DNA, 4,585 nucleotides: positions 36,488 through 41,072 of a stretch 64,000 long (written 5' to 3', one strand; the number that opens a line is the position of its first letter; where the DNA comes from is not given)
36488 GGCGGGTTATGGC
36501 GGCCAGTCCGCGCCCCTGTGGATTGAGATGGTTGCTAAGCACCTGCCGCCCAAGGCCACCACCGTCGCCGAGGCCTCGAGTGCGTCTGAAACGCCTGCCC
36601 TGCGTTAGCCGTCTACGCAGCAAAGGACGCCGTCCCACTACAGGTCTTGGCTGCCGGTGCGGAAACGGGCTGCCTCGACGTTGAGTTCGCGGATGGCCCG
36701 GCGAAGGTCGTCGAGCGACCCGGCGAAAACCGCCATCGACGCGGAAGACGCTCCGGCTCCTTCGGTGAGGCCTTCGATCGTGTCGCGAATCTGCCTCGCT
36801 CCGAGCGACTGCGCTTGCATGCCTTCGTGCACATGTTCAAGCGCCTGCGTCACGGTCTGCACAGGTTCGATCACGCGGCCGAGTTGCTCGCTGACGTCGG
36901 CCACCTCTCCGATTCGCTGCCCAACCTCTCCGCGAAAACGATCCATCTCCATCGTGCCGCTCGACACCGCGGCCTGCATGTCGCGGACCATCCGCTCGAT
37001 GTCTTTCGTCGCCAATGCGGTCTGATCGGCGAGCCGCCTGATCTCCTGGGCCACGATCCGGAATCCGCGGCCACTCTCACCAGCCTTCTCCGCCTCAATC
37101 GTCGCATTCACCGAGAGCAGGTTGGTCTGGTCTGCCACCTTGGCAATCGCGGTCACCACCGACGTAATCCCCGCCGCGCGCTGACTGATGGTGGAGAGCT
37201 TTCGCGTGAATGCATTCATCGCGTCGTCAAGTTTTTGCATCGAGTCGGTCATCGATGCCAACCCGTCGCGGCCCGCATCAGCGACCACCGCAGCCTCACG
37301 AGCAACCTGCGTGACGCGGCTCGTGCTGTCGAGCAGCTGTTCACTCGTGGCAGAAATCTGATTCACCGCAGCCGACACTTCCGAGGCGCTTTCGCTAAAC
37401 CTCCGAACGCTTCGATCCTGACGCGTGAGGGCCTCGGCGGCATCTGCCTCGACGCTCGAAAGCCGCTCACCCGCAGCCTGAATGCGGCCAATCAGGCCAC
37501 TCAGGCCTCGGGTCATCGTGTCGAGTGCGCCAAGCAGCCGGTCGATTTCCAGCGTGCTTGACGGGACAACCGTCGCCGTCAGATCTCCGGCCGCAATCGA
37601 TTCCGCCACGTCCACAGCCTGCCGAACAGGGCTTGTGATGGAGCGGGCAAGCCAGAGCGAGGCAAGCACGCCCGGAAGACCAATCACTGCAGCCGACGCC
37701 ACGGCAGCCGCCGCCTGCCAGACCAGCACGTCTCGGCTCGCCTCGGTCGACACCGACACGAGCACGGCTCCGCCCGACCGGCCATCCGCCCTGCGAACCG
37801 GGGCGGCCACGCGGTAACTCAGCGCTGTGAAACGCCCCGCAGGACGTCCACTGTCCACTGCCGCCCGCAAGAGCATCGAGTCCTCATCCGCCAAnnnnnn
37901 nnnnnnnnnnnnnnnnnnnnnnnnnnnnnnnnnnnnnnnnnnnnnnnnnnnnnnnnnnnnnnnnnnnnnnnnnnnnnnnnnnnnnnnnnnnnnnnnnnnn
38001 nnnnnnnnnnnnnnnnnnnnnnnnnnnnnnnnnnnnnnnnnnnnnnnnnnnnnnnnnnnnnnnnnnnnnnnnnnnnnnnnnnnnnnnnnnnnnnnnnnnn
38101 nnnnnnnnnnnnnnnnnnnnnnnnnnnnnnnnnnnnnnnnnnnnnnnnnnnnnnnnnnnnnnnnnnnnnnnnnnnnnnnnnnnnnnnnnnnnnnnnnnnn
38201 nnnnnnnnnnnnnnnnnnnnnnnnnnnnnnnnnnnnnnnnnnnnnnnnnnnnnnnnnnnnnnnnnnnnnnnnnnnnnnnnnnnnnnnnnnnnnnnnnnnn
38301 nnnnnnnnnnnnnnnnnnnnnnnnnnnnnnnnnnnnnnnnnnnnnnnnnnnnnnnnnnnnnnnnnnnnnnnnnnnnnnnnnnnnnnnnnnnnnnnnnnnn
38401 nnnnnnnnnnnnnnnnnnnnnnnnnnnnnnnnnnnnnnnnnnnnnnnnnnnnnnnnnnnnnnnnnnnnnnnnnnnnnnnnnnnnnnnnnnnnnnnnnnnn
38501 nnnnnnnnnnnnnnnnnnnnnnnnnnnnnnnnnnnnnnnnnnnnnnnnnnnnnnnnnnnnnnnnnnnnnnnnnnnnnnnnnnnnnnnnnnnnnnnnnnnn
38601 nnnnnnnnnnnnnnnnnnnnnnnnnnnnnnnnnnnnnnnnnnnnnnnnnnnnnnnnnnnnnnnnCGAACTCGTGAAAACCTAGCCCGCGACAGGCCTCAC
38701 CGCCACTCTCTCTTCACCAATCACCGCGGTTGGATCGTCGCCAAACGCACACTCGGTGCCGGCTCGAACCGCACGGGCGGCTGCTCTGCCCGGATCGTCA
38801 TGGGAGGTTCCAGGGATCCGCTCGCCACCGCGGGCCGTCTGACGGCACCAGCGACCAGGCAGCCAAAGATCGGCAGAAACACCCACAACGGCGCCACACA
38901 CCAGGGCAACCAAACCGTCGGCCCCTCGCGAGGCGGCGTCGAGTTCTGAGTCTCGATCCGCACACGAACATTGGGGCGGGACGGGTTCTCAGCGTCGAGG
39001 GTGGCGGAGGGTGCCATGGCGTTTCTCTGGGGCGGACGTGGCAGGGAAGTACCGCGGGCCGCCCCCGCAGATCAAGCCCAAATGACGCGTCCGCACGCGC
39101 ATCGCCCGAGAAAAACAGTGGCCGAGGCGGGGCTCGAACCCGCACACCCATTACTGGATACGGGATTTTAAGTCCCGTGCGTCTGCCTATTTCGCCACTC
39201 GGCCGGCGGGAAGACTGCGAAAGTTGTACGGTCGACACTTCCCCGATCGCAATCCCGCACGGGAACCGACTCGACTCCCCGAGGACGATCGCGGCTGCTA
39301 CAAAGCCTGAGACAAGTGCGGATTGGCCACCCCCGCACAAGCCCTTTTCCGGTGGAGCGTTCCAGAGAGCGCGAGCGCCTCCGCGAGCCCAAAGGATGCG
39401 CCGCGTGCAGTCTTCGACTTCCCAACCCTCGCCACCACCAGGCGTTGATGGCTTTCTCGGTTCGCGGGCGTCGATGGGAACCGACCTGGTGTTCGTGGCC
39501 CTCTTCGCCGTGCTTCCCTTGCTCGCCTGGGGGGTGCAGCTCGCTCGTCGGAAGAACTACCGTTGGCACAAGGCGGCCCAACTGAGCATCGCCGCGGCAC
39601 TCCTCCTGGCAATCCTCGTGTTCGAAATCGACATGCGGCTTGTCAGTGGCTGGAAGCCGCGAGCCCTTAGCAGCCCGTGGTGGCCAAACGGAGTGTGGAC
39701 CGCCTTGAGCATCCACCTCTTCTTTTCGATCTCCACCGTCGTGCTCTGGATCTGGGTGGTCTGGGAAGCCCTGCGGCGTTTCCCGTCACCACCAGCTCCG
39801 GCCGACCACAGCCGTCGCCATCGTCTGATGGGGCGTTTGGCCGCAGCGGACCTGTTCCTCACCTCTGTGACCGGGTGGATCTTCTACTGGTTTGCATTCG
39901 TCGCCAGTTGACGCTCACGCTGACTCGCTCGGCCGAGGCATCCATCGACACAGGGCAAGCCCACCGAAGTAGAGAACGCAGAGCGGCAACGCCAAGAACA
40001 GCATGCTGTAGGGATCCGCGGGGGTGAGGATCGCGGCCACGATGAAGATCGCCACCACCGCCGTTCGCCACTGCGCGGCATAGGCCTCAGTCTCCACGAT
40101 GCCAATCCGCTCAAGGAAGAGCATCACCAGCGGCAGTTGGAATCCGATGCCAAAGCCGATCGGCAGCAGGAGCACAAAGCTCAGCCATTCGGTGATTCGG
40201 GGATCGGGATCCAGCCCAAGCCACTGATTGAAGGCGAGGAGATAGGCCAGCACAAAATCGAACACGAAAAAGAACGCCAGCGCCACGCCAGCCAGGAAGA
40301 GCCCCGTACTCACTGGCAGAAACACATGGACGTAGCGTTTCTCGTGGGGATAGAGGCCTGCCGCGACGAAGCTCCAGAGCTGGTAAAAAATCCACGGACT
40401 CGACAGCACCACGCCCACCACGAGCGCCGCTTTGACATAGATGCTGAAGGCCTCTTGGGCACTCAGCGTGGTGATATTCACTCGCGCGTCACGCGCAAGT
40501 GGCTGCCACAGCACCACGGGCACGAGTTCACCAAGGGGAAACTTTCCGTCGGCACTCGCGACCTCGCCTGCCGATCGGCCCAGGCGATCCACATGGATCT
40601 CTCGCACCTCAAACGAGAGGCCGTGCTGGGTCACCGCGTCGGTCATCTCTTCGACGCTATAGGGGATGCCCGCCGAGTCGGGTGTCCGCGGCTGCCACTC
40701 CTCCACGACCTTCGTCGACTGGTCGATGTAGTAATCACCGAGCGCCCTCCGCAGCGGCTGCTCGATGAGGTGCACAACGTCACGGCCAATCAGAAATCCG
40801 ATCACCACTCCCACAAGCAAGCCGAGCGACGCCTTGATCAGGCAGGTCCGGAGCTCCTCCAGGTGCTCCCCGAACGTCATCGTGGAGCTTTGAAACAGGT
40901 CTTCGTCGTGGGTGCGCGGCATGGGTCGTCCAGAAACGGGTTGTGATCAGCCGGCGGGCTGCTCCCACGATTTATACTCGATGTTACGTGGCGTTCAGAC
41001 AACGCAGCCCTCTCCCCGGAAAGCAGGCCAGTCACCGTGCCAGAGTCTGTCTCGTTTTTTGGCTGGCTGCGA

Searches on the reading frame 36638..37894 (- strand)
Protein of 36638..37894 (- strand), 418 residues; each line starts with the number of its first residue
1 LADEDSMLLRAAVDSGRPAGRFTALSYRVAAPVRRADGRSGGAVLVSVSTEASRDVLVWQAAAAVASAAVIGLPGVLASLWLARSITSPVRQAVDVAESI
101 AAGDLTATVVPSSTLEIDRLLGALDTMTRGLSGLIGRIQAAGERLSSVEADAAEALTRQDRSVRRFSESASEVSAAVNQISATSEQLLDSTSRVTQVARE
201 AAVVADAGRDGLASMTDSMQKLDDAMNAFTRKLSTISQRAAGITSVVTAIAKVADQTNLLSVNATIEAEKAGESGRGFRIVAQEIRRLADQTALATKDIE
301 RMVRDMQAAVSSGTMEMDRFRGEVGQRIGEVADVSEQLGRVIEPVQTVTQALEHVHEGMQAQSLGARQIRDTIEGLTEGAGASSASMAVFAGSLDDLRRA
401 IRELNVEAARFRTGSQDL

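Call 10: search_protein_families(library=pfam, proteins=[window:36638-37894:-], max_evalue=0.001)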
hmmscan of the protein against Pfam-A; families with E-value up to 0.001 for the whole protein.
window:36638-37894:- (418 aa): 3 families
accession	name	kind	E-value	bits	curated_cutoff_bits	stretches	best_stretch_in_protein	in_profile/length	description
PF00015.26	MCPsignal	-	1.9e-31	109.7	34.6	1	220-375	12-167/172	Methyl-accepting chemotaxis protein (MCP) signalling domain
PF00672.30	HAMP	-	4.3e-10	40.2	25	1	81-131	1-51/53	HAMP domain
PF06009.19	Laminin_II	-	4e-05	24.1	33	0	163-250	5-92/138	Laminin Domain II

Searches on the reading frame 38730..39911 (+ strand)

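Call 10: search_protein_families(library=pfam, proteins=[window:38730-39911:+], max_evalue=0.001)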
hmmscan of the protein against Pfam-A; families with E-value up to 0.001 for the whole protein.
window:38730-39911:+ (393 aa): 1 family
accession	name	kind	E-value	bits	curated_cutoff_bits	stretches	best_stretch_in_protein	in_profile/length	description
PF04238.17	DUF420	-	1.6e-15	58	30.5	1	254-388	5-129/130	Protein of unknown function (DUF420)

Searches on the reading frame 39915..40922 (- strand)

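Call 10: search_protein_families(library=pfam, proteins=[window:39915-40922:-], max_evalue=0.001)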
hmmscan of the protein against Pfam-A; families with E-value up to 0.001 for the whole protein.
window:39915-40922:- (335 aa): 1 family
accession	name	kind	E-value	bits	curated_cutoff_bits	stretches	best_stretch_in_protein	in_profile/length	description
PF00902.23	TatC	-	1.4e-63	215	25.1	1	19-313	1-208/208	Sec-independent protein translocase protein (TatC)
